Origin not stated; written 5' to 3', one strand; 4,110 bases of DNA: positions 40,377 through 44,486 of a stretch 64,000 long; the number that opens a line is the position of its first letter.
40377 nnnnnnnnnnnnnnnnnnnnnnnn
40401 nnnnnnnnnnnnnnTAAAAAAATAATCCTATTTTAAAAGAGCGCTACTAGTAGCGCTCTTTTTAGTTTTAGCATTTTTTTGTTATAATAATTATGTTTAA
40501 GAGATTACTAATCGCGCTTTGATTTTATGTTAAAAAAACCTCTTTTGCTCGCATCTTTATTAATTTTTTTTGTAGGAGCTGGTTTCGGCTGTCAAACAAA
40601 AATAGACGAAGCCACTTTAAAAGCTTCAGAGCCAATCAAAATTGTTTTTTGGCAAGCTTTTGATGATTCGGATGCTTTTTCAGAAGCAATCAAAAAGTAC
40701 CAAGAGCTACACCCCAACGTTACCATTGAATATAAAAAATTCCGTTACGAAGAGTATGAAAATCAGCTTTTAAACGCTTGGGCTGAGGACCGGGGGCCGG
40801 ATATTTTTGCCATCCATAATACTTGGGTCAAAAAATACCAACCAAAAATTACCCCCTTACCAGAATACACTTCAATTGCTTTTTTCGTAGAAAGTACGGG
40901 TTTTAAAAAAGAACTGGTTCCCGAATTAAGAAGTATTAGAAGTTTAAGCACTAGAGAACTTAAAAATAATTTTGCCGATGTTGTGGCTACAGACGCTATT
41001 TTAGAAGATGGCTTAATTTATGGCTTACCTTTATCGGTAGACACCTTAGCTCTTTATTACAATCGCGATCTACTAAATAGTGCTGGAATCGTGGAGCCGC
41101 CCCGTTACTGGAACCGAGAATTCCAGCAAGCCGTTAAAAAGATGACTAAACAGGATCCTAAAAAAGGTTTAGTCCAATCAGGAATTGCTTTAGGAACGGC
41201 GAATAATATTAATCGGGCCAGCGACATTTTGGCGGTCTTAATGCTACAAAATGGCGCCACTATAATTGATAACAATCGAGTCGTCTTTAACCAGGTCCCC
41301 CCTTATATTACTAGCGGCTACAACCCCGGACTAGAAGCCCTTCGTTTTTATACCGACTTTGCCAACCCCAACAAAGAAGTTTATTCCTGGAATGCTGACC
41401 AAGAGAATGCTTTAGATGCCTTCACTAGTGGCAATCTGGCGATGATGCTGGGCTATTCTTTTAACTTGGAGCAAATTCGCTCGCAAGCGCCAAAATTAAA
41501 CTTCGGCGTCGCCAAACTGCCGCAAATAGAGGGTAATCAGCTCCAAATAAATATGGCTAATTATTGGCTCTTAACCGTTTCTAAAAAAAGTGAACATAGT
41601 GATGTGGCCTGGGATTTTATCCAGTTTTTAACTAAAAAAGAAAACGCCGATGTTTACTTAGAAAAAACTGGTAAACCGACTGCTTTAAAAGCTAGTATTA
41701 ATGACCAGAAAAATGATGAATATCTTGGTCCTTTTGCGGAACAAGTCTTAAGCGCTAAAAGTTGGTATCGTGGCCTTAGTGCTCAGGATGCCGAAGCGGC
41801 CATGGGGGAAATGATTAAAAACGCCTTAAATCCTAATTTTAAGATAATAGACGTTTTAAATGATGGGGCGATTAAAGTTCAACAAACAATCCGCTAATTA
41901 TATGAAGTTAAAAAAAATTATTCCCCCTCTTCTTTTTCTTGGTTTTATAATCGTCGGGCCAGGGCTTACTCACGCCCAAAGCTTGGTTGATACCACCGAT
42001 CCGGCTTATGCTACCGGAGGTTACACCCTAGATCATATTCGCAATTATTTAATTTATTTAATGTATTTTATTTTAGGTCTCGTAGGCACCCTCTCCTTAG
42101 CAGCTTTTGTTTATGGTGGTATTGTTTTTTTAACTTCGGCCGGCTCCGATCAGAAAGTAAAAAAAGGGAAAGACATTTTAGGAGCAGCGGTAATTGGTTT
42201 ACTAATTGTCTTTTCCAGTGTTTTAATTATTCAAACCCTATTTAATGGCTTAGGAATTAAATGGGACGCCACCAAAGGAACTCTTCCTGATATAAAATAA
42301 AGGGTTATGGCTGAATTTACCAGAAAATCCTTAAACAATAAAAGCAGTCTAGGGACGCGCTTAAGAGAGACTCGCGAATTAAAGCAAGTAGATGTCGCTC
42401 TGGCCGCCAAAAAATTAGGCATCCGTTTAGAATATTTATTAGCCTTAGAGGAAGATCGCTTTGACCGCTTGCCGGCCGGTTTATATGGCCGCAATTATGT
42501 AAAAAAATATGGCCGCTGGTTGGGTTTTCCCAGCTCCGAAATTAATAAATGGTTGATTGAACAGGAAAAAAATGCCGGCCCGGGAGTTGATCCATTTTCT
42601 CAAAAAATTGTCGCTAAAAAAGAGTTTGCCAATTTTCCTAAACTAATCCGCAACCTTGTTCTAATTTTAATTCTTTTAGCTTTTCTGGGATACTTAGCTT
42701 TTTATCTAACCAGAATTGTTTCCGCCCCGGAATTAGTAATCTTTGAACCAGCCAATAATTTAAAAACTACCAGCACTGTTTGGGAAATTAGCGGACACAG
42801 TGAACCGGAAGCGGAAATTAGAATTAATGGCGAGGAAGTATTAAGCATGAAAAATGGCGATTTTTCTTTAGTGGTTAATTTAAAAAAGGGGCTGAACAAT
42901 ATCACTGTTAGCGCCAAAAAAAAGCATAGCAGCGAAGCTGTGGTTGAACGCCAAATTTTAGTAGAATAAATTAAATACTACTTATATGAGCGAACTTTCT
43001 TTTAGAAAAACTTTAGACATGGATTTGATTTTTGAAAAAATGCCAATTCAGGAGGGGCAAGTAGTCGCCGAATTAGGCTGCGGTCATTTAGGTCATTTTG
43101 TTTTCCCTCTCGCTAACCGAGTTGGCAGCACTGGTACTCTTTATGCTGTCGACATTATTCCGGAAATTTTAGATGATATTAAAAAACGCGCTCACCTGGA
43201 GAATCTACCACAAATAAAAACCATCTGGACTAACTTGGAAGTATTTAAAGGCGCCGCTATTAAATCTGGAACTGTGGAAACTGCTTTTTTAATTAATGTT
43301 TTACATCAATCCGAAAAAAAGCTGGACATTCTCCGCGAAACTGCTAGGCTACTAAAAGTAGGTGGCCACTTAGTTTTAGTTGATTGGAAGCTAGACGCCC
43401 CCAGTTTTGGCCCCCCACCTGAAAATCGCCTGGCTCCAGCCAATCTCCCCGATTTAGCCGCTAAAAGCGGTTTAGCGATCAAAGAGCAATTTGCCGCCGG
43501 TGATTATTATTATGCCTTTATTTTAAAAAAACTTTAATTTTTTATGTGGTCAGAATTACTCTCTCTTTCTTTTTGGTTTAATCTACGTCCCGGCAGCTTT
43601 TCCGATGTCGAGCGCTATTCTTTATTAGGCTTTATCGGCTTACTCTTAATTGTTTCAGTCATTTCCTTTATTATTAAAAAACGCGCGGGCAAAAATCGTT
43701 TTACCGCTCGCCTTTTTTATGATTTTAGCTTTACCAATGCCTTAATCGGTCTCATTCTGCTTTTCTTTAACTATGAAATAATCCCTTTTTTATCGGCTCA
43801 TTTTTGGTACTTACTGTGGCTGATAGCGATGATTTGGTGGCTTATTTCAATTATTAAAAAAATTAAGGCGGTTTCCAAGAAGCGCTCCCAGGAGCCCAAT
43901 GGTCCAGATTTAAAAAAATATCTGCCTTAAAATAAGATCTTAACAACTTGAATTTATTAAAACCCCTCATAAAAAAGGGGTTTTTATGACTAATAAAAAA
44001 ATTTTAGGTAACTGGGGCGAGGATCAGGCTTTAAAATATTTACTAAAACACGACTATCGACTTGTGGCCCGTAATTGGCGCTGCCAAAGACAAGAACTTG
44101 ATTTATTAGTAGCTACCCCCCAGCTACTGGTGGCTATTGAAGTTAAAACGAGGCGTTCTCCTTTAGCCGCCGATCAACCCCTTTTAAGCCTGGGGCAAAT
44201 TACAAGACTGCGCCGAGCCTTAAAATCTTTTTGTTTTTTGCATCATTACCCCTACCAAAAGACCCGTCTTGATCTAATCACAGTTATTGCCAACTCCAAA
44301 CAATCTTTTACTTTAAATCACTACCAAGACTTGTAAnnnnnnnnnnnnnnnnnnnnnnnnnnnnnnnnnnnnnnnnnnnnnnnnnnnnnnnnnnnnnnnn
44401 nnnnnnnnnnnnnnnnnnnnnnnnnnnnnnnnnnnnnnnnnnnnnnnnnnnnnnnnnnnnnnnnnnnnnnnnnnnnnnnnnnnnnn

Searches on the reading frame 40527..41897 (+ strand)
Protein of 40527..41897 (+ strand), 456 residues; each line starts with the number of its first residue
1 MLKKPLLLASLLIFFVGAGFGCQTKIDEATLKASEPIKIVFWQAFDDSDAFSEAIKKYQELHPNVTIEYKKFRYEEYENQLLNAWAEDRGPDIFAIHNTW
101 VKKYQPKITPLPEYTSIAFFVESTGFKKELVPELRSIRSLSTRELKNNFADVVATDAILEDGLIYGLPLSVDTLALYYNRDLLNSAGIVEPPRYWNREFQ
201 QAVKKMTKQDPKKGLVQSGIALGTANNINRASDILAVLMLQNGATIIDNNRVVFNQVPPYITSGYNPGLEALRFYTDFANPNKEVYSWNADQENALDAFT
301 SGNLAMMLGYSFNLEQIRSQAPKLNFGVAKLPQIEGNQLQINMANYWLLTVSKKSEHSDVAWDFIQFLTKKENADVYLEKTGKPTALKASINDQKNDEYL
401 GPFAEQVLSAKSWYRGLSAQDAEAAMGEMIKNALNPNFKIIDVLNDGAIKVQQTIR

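Call 11: search_protein_families(library=pfam, proteins=[window:40527-41897:+], max_evalue=0.001)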
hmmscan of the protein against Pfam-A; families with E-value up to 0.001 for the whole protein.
window:40527-41897:+ (456 aa): 2 families
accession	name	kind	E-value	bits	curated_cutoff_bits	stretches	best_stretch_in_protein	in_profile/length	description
PF01547.30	SBP_bac_1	-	1.1e-34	121.3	26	1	49-374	6-306/307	Bacterial extracellular solute-binding protein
PF13416.11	SBP_bac_8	-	1.9e-26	94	27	1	53-394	1-269/279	Bacterial extracellular solute-binding protein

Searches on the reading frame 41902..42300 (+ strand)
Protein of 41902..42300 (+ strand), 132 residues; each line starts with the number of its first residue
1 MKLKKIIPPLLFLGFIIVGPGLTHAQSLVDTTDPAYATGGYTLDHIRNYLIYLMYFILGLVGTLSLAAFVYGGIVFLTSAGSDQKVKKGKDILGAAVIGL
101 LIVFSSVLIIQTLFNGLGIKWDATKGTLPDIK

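Call 3: search_protein_families(library=pfam, proteins=[window:41902-42300:+], max_evalue=1)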
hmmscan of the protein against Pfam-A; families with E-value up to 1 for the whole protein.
window:41902-42300:+ (132 aa): 6 families
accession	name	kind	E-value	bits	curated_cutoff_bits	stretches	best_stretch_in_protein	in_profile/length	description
PF18895.5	T4SS_pilin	-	4.4e-07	30.3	26.6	1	53-112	12-70/71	Type IV secretion system pilin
PF00654.25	Voltage_CLC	-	0.0046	16.6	24.8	1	43-118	154-227/346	Voltage gated chloride channel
PF04956.18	TrbC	-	0.0054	17.4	27.9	1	31-112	24-97/98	TrbC/VIRB2 pilin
PF04893.22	Yip1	-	0.36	11.1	28.6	1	51-130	22-95/173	Yip1 domain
PF13105.11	DUF3959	-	0.48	10.1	25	1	52-105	4-58/238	Protein of unknown function (DUF3959)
PF00335.26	Tetraspanin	-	0.82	9.7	32.1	0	48-119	2-68/225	Tetraspanin family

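Call 79: search_protein_families(library=ncbifam, proteins=[window:41902-42300:+], max_evalue=0.01)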
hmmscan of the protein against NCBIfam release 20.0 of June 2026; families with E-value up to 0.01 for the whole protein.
window:41902-42300:+ (132 aa): 1 family
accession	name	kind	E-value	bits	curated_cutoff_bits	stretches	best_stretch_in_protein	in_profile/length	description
NF045849.1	ICE_MMCAP2_0565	equivalog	0.00027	20.5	40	1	45-111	8-74/80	Mbov_0395 family pilin-like conjugal transfer protein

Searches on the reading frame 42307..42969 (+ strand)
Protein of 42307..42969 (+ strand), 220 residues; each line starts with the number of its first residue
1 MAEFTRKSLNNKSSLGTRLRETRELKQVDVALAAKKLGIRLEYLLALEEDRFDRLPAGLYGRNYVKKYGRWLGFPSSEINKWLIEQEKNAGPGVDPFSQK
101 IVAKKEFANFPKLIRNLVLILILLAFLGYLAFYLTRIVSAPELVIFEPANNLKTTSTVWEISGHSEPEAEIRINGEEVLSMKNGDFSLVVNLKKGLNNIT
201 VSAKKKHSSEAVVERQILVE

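Call 11: search_protein_families(library=pfam, proteins=[window:42307-42969:+], max_evalue=0.001)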
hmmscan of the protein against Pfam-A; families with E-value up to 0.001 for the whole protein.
window:42307-42969:+ (220 aa): 2 families
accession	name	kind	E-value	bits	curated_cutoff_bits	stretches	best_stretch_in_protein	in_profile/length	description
PF13413.12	HTH_25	-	5.1e-15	55.5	24.6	1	18-78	1-61/62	Helix-turn-helix domain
PF09136.16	Glucodextran_B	-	7.3e-12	45.5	27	1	141-218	1-80/83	Glucodextranase, domain B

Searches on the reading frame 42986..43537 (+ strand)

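Call 11: search_protein_families(library=pfam, proteins=[window:42986-43537:+], max_evalue=0.001)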
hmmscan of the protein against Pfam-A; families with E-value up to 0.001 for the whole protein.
window:42986-43537:+ (183 aa): 5 families
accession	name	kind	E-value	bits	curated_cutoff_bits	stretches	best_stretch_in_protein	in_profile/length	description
PF13847.12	Methyltransf_31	-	4.1e-11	43.2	27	1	22-135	2-113/145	Methyltransferase domain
PF08241.18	Methyltransf_11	-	9.5e-10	39.4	21.2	1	29-131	2-95/95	Methyltransferase domain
PF13649.12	Methyltransf_25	-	1e-08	36.2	27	1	27-127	1-97/97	Methyltransferase domain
PF08242.18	Methyltransf_12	-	1.2e-07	32.8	30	1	29-129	2-98/98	Methyltransferase domain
PF01209.24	Ubie_methyltran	-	1.9e-07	31.1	20.1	1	14-133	38-153/233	ubiE/COQ5 methyltransferase family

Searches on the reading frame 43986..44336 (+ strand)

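Call 11: search_protein_families(library=pfam, proteins=[window:43986-44336:+], max_evalue=0.001)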
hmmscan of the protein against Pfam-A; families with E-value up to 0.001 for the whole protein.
window:43986-44336:+ (116 aa): 2 families
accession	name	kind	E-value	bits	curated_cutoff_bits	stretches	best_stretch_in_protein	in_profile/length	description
PF02021.23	UPF0102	-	1.5e-16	61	23.6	1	11-100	1-80/80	Uncharacterised protein family UPF0102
PF08378.17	NERD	-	6.5e-07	30.3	22.1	1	8-62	2-63/111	Nuclease-related domain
